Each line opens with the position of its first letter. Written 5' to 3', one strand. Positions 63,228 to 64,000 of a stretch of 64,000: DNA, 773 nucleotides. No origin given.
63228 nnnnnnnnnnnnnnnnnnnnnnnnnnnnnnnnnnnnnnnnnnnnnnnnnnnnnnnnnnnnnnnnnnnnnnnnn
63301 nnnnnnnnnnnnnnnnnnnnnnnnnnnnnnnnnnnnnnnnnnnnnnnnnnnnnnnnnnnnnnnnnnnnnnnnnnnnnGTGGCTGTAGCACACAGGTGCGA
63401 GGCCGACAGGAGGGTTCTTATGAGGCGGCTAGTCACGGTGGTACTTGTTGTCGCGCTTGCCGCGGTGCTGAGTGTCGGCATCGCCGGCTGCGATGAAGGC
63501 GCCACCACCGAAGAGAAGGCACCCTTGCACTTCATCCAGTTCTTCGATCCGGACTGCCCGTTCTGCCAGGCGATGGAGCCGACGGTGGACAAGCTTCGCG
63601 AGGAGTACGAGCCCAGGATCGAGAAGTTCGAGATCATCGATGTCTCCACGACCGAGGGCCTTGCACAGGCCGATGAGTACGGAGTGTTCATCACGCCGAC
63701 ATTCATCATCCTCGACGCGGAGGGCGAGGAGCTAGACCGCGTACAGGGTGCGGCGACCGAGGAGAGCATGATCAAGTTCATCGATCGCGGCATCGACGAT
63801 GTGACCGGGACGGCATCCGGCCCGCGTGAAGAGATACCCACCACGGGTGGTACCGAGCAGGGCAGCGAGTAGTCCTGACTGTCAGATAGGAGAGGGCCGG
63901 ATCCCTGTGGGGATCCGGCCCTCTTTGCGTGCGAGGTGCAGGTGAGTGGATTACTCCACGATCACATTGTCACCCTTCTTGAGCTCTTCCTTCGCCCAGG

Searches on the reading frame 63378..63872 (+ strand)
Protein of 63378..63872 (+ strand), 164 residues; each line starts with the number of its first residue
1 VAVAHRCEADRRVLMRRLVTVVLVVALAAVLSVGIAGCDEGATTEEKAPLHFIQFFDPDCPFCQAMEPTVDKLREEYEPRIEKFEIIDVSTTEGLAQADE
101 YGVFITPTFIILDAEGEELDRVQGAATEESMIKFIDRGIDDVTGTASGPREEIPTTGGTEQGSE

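Call 36: search_protein_families(library=pfam, proteins=[window:63378-63872:+], max_evalue=0.01)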
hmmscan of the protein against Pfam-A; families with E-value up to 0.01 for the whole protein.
window:63378-63872:+ (164 aa): 7 families
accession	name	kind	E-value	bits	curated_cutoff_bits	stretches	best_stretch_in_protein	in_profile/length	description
PF00085.26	Thioredoxin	-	3.4e-12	46.7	23.5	1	48-136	18-102/103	Thioredoxin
PF13098.12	Thioredoxin_2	-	2.1e-11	44.5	27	1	52-133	9-102/104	Thioredoxin-like domain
PF13462.12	Thioredoxin_4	-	9.6e-08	32.8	23.2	1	45-77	10-42/165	Thioredoxin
PF13728.12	TraF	-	2.4e-05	24.7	23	1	53-116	134-203/224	F plasmid transfer operon protein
PF13743.12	Thioredoxin_5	-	0.00068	19.8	27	0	55-82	3-30/186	Thioredoxin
PF01323.26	DSBA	-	0.0017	18.6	25.6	0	55-79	5-28/191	DSBA-like thioredoxin domain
PF13192.12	Thioredoxin_3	-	0.004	17.6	24.8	1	54-111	4-55/76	Thioredoxin domain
